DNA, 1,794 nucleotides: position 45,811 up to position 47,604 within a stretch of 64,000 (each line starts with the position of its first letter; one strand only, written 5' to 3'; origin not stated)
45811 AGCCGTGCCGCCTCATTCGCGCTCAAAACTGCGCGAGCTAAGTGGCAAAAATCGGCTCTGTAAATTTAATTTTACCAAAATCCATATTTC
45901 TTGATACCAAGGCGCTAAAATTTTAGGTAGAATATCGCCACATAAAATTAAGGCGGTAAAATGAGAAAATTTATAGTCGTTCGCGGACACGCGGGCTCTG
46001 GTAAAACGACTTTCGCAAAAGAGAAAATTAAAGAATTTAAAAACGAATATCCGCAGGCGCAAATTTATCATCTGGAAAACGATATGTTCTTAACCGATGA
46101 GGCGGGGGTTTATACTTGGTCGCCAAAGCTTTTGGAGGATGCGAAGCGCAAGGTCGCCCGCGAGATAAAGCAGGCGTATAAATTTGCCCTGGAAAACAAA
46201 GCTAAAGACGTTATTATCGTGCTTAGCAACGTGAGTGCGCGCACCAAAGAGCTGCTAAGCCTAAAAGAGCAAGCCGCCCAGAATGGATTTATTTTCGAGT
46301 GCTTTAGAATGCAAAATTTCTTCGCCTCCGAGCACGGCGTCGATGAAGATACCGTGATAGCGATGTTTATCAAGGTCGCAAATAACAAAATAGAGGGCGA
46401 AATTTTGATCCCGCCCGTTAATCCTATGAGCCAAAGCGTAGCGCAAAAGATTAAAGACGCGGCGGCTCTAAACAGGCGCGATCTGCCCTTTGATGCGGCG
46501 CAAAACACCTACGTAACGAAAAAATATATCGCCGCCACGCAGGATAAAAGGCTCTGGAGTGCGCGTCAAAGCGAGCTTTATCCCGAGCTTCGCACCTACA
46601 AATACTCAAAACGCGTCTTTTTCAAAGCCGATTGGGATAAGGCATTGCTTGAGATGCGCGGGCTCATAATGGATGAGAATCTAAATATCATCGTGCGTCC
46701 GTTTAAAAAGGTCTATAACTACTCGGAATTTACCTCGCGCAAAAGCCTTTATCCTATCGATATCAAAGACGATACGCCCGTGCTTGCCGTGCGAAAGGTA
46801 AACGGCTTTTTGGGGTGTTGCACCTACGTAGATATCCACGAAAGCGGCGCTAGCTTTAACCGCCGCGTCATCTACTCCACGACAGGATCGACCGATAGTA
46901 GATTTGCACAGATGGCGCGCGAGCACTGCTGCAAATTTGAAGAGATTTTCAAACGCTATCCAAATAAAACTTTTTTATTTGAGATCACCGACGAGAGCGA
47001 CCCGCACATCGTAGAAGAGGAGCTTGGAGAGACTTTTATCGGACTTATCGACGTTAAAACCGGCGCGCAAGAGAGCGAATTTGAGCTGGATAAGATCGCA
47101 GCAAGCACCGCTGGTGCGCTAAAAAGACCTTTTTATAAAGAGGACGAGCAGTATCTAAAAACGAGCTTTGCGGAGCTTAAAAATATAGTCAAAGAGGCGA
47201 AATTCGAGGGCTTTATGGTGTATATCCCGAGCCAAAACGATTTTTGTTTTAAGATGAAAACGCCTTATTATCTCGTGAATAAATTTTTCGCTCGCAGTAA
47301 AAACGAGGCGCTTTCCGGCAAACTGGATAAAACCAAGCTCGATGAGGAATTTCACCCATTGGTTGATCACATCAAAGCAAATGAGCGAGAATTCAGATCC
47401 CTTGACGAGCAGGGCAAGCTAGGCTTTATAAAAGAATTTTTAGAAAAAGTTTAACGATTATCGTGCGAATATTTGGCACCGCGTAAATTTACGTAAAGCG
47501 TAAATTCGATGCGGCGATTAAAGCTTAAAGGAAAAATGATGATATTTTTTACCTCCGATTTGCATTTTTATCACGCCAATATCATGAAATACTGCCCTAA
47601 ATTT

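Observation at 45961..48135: Split RNA end-healing and sealing cassette: kinase-ligase fusion plus separate metallophosphoesterase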

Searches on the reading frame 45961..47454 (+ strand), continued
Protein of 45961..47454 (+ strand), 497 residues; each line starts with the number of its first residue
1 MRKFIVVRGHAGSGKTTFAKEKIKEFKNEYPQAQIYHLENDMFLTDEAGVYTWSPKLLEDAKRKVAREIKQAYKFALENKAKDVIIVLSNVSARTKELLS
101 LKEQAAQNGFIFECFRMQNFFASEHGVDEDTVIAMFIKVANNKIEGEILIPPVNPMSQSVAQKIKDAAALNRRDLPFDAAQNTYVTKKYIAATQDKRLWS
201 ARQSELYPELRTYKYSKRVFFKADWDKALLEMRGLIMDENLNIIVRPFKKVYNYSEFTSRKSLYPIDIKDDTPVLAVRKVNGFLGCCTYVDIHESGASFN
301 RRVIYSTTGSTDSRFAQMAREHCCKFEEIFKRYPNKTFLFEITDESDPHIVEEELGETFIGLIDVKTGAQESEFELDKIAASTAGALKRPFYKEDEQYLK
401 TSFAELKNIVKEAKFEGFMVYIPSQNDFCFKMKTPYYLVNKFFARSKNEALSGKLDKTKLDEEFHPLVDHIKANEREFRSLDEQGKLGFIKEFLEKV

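Call 86: find_encoding_contigs(protein=P0025, flank=8000, max_places=1)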
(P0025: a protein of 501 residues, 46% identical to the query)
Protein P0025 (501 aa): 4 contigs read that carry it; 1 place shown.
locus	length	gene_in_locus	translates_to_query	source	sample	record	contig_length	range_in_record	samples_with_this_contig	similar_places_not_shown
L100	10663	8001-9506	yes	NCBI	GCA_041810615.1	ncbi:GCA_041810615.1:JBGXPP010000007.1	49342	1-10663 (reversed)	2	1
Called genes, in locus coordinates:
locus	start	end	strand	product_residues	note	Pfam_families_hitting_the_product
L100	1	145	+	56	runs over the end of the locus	-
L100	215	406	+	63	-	-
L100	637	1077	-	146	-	PF00578:AhpC-TSA, PF08534:Redoxin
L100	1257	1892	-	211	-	PF01712:dNK, PF13238:AAA_18 (weak), PF02223:Thymidylate_kin (faint)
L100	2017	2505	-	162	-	PF01288:HPPK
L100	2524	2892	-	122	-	PF04247:SirB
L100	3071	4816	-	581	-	PF06956:RtcR, PF00158:Sigma54_activat, PF01078:Mg_chelatase (faint), PF13191:AAA_16 (weak), PF14532:Sigma54_activ_2, PF00004:AAA, PF07728:AAA_5 (weak), PF25601:AAA_lid_14 (weak)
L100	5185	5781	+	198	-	-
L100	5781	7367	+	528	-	PF05731:TROVE (faint), PF25045:vWA_Ro60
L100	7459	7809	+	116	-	-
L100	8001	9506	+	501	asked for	PF13671:AAA_33 (faint), PF09511:RNA_lig_T4_1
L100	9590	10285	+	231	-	-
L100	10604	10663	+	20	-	?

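Call 87: find_encoding_contigs(protein=P0018, flank=8000, max_places=1)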
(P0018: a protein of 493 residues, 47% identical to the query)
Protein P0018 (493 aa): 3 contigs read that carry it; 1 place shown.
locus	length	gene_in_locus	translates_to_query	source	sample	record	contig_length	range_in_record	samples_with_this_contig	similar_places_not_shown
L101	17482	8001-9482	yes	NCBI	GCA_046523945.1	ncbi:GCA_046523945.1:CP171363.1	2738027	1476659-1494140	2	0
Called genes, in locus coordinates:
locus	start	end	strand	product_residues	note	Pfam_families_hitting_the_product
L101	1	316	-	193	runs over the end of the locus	PF07813:LTXXQ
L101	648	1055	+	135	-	-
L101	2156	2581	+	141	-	PF01250:Ribosomal_S6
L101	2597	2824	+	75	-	PF01084:Ribosomal_S18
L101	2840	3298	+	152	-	PF01281:Ribosomal_L9_N, PF03948:Ribosomal_L9_C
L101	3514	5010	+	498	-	PF00772:DnaB, PF13481:AAA_25, PF03796:DnaB_C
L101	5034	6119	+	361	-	PF01168:Ala_racemase_N, PF00842:Ala_racemase_C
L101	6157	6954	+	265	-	PF03883:H2O2_YaaD, PF21818:DUF6884 (weak)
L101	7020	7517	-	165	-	PF00903:Glyoxalase, PF13669:Glyoxalase_4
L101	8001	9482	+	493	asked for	PF09511:RNA_lig_T4_1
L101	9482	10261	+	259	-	-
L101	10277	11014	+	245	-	-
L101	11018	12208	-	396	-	PF07759:DUF1615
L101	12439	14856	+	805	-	PF13328:HD_4, PF04607:RelA_SpoT, PF02824:TGS, PF19296:RelA_AH, PF28438:RelA_RIS, PF01842:ACT, PF13291:ACT_4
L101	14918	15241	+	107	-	PF17761:DUF1016_N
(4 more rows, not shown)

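Call 89: search_protein_representatives(protein=window:45961-47454:+)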
Query: 497 residues. Proteins with E-value up to 0.001 (for the whole library): 1325; up to 1e-10: 483; up to 1e-30: 125. The best 150 are listed.
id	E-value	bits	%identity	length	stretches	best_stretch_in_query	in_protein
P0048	1.2e-135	469.7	47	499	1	1-495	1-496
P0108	6.7e-107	374.9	41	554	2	161-495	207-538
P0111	5.3e-104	365.3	43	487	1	1-495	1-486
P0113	9.5e-104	364.5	47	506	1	2-496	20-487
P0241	7.8e-102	358.2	40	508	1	1-495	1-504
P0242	1.9e-99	350.3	43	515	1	2-496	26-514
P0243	1.7e-93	330.7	38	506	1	1-495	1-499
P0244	1.1e-91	324.8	49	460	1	169-495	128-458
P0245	2.9e-91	323.3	39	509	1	3-496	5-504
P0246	2.9e-90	320.0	41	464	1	2-495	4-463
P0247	9.1e-86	305.2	41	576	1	2-494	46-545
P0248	1.9e-85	304.1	42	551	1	4-495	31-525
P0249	7.1e-85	302.3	41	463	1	1-495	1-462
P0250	6.0e-83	295.9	42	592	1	2-495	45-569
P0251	2.5e-73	264.2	45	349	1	179-495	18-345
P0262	2.2e-44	168.7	39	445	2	189-494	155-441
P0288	1.5e-37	146.2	43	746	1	210-494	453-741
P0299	4.4e-36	141.4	38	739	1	175-495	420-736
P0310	8.2e-35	137.2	39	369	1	202-495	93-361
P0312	1.4e-34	136.4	39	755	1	202-494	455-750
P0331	6.1e-33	131.0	41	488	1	205-476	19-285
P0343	4.6e-32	128.1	36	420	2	210-495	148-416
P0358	6.8e-31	124.3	36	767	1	193-493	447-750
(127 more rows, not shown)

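Call 90: search_protein_families(library=pfam, proteins=[P0288, P0299, P0312, P0358, P0262, P0343, P0331, P0310], max_evalue=0.001)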
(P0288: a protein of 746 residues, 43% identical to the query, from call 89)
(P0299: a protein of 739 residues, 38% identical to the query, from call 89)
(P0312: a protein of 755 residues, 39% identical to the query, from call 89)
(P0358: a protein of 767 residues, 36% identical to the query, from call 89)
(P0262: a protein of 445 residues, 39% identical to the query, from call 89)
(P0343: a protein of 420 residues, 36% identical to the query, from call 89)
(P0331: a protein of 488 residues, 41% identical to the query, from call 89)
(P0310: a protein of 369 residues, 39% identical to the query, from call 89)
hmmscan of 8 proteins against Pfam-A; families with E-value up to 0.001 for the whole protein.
P0288 (746 aa): 3 families
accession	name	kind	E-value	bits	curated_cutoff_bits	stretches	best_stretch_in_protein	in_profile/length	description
PF09511.15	RNA_lig_T4_1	-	2.7e-21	76.9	28.3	1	476-677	1-227/227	RNA ligase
PF13671.12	AAA_33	-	1.1e-14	55.4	27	1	12-146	1-136/143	AAA domain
PF00149.33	Metallophos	-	1.2e-07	32.9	21.5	1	176-270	2-72/191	Calcineurin-like phosphoesterase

P0299 (739 aa): 4 families
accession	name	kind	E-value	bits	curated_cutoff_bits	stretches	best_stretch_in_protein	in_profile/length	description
PF13671.12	AAA_33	-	1.5e-20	74.4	27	1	14-148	1-140/143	AAA domain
PF09511.15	RNA_lig_T4_1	-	2e-15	57.7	28.3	1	477-671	1-227/227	RNA ligase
PF00149.33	Metallophos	-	3.5e-11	44.3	21.5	1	177-258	3-74/191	Calcineurin-like phosphoesterase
PF06414.18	Zeta_toxin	-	6.8e-05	22.8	22.3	1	13-132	17-143/199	Zeta toxin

P0312 (755 aa): 3 families
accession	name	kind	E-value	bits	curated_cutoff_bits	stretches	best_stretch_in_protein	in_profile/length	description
PF09511.15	RNA_lig_T4_1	-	8.2e-20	72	28.3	1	485-686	1-227/227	RNA ligase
PF13671.12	AAA_33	-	1.5e-13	51.7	27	1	14-138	4-121/143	AAA domain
PF00149.33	Metallophos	-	8.1e-11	43.1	21.5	1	179-374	2-159/191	Calcineurin-like phosphoesterase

P0358 (767 aa): 3 families
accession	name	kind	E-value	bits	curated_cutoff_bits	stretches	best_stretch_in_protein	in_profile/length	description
PF13671.12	AAA_33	-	6.2e-22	78.9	27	1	10-147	1-140/143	AAA domain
PF09511.15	RNA_lig_T4_1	-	4.9e-17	63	28.3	1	487-682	2-227/227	RNA ligase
PF00149.33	Metallophos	-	2e-15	58.2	21.5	1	176-383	3-160/191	Calcineurin-like phosphoesterase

P0262 (445 aa): 3 families
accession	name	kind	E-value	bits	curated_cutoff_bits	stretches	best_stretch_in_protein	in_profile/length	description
PF13671.12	AAA_33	-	4e-11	43.8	27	1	4-87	1-88/143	AAA domain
PF09511.15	RNA_lig_T4_1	-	8e-07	29.6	28.3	1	195-369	2-195/227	RNA ligase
PF13238.12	AAA_18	-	0.00012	23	29.4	1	6-78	2-81/128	AAA domain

P0343 (420 aa): 3 families
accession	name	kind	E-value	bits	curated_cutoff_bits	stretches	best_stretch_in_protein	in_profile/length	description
PF09511.15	RNA_lig_T4_1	-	1.8e-13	51.3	28.3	1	172-355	2-227/227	RNA ligase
PF13671.12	AAA_33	-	4.3e-08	34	27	1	4-103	1-105/143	AAA domain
PF13238.12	AAA_18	-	9.4e-06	26.5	29.4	1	5-67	1-67/128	AAA domain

P0331 (488 aa): 1 family
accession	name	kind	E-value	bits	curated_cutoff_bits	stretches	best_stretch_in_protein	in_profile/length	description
PF09511.15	RNA_lig_T4_1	-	5.8e-24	85.6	28.3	1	49-246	1-222/227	RNA ligase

P0310 (369 aa): 0 families

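Call 91: search_solved_structures(query=P0288, max_evalue=0.01)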
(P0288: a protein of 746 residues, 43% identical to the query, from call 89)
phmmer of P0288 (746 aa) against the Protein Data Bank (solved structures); distinct sequences matched with E-value up to 0.01: 8.
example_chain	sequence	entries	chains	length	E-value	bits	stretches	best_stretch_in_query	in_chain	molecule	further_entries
4j6o_A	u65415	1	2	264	2.7e-11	45.7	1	177-383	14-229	Metallophosphoesterase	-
4jst_A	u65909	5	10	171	6.3e-06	28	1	5-139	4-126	Metallophosphoesterase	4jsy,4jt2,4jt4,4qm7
4gp6_A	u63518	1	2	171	6.4e-06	28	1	5-139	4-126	Metallophosphoesterase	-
3adb_A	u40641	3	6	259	8e-06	27.7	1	12-146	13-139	L-seryl-tRNA(Sec) kinase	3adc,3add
3a4l_A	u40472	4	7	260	8.1e-06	27.6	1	12-146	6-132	L-seryl-tRNA(Sec) kinase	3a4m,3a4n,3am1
5tt6_A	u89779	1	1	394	1.5e-05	26.7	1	440-679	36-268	T4 RNA ligase 1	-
4gp7_A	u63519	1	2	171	1.6e-05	26.7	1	5-139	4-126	Metallophosphoesterase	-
4mde_A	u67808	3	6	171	1.9e-05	26.4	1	5-139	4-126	Metallophosphoesterase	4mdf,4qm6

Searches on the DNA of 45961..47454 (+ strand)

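Call 63: search_rna_families(sources=[L003, L009, L011, L005, L012, L002], threshold=gathering)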
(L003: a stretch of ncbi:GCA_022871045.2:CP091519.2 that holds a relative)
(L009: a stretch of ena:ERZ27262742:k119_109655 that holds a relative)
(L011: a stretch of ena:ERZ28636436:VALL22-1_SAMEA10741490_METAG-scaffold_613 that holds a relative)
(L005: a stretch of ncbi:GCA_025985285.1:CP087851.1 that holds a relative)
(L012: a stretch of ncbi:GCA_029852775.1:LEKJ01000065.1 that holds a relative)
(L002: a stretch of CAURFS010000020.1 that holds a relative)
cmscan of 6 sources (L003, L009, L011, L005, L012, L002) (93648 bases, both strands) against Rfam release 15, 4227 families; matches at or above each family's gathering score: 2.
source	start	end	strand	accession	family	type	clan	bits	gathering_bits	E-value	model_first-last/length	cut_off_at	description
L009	4428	4538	+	RF02553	YrlA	Gene; sRNA;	-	71.3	69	3.3e-14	1-114/114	no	Y RNA-like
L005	7306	7381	+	RF00005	tRNA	Gene; tRNA;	CL00001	30.1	29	0.044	1-71/71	no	tRNA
